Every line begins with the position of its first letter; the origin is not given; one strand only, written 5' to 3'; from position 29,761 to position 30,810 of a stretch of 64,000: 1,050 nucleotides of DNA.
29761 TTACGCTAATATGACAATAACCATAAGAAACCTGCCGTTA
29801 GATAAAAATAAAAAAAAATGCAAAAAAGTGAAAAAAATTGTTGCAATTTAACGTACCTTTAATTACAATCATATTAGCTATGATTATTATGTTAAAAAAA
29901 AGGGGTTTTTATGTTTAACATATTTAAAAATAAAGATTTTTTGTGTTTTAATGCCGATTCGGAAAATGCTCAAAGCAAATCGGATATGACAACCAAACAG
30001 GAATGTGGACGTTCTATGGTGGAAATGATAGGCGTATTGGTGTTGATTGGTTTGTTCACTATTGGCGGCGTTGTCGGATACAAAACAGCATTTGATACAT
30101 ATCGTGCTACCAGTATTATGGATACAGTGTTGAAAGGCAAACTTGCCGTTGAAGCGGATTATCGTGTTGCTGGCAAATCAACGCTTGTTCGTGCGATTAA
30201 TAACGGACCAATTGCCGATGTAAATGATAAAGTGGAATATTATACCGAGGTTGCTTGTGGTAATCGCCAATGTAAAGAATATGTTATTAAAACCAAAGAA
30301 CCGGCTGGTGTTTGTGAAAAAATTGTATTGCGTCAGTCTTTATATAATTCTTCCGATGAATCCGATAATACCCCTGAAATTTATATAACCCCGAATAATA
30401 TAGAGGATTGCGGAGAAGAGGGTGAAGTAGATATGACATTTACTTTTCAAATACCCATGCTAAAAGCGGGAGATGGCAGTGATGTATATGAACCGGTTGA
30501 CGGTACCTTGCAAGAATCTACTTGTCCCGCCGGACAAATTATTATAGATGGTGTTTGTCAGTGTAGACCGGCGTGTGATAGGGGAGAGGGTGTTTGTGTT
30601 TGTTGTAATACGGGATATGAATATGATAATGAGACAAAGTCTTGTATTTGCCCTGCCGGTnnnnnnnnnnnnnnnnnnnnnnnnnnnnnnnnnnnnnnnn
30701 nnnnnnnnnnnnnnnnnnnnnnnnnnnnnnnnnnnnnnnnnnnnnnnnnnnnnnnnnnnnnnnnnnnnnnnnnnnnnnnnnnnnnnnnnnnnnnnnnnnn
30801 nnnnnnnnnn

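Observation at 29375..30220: ~220-bp, ~95%-identical inverted repeats formed by the 5' ends of the divergent giant genes, flanking their shared control region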

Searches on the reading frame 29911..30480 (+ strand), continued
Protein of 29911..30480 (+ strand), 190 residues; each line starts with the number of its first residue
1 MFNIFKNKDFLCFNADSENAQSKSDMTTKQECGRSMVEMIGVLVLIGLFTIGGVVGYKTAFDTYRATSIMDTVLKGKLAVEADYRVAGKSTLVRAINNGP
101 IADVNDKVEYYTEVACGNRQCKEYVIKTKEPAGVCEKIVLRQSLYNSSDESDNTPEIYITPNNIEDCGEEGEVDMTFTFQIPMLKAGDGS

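Call 59: list_cluster_members(proteins=[P0005, P0008, P0010, P0017, P0020, P0032, P0036, P0014, P0081, P0143])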
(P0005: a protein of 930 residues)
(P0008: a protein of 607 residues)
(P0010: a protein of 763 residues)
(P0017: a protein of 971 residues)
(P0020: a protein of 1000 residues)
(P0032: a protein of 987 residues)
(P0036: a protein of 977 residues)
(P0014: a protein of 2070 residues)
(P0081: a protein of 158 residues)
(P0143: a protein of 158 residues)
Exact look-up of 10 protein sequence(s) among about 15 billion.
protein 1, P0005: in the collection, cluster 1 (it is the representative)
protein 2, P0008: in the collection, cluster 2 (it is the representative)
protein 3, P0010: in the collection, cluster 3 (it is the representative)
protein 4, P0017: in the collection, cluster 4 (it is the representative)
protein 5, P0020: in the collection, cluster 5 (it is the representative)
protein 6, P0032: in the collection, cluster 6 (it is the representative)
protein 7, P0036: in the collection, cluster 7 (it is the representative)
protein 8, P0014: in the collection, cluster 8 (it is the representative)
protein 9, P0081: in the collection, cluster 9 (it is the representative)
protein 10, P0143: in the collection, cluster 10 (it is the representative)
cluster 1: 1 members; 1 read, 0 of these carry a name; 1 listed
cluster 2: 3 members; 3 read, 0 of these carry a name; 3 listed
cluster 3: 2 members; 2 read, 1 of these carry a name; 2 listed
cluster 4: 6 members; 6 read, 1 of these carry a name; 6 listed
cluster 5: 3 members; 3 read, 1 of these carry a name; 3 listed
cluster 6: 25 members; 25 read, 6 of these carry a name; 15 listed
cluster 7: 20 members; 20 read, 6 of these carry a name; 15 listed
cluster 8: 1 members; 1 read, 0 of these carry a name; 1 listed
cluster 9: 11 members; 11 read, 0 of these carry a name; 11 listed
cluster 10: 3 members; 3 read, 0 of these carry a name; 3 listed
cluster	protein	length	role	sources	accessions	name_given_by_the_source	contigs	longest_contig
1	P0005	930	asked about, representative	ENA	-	-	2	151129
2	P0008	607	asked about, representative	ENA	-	-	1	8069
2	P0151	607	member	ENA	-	-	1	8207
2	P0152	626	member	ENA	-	-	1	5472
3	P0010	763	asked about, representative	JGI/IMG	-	-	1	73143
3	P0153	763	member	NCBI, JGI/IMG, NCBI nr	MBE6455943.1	MAG: hypothetical protein E7014_05830 [Alphaproteobacteria bacterium] | hypothetical protein [Alphaproteobacteria bacterium]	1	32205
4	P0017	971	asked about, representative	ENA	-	-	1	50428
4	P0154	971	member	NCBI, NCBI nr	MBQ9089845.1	MAG: hypothetical protein IJY58_02230 [Alphaproteobacteria bacterium] | hypothetical protein [Alphaproteobacteria bacterium]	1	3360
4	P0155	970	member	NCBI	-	-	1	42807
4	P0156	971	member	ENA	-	-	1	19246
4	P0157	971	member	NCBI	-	-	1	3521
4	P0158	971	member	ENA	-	-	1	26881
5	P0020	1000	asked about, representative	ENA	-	-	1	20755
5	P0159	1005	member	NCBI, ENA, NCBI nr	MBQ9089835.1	MAG: hypothetical protein IJY58_02180 [Alphaproteobacteria bacterium] | hypothetical protein [Alphaproteobacteria bacterium]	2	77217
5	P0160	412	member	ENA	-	-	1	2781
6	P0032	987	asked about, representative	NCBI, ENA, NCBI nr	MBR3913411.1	MAG: hypothetical protein IKJ28_04180 [Alphaproteobacteria bacterium] | hypothetical protein [Alphaproteobacteria bacterium]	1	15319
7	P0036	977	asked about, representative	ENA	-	-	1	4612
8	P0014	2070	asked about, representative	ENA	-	-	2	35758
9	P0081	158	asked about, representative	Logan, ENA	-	-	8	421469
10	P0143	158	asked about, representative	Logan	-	-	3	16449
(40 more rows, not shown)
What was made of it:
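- Closest known: Modular type IV pilins. Different: Every database name is 'hypothetical protein' (call 59).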

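Call 61: search_protein_families(library=pfam, proteins=[P0081, P0143], max_evalue=10)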
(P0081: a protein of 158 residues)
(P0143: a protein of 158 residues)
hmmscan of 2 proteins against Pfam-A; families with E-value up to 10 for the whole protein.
P0081 (158 aa): 2 families
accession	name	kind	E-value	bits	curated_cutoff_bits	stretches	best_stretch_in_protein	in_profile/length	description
PF07963.17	N_methyl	-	0.0019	18.1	21.2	1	4-28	1-25/27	Prokaryotic N-terminal methylation motif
PF20878.2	REST_helical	-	0.0023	18.5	27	1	35-77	17-59/65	Helical region in REST corepressor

P0143 (158 aa): 1 family
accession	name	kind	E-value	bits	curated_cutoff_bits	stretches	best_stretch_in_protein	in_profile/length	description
PF07963.17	N_methyl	-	0.0019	18.1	21.2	1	6-27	4-25/27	Prokaryotic N-terminal methylation motif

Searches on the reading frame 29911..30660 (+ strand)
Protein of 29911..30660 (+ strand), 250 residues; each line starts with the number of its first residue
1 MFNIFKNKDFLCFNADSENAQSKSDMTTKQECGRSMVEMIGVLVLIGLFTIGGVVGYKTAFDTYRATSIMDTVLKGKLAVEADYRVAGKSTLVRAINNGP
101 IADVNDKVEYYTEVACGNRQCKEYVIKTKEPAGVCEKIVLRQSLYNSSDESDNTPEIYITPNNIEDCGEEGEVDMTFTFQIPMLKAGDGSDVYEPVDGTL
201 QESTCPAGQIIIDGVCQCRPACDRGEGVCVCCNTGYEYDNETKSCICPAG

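Call 12: search_protein_families(library=ncbifam, proteins=[window:29911-30660:+], max_evalue=1)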
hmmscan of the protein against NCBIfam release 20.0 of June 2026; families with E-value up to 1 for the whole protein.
window:29911-30660:+ (250 aa): 1 family
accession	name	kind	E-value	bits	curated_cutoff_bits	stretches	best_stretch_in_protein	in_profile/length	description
NF033903.0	VaFE_rpt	domain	0.074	13.4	24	0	65-108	37-78/121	VaFE repeat-containing surface-anchored protein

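Call 16: find_homologous_proteins(query=window:29911-30660:+)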
Query window:29911-30660:+: 235 candidates shared short words with the query, none scored E <= 0.001.

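Call 25: find_related_loci(query=window:29911-30660:+, collection=metagenome_contigs, flank=10000)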
Query window:29911-30660:+ (250 aa) in metagenome_contigs; peptide patterns used: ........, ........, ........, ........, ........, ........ (x = any residue, [..] = any of these).
220 stretches matched a pattern, but none encodes a relative of the query by tblastn (E <= 1e-3).

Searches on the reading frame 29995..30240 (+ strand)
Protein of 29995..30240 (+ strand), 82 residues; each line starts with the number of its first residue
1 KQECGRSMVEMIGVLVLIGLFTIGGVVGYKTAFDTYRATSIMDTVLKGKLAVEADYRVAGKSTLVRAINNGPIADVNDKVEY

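Call 61: search_protein_families(library=pfam, proteins=[window:29995-30240:+], max_evalue=10)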
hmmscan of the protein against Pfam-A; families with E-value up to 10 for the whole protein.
window:29995-30240:+ (82 aa): 1 family
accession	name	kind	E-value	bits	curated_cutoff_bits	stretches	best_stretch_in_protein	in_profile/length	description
PF19574.5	LolA_3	-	0.18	11.6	23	1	30-69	23-58/192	Outer membrane lipoprotein carrier protein LolA-like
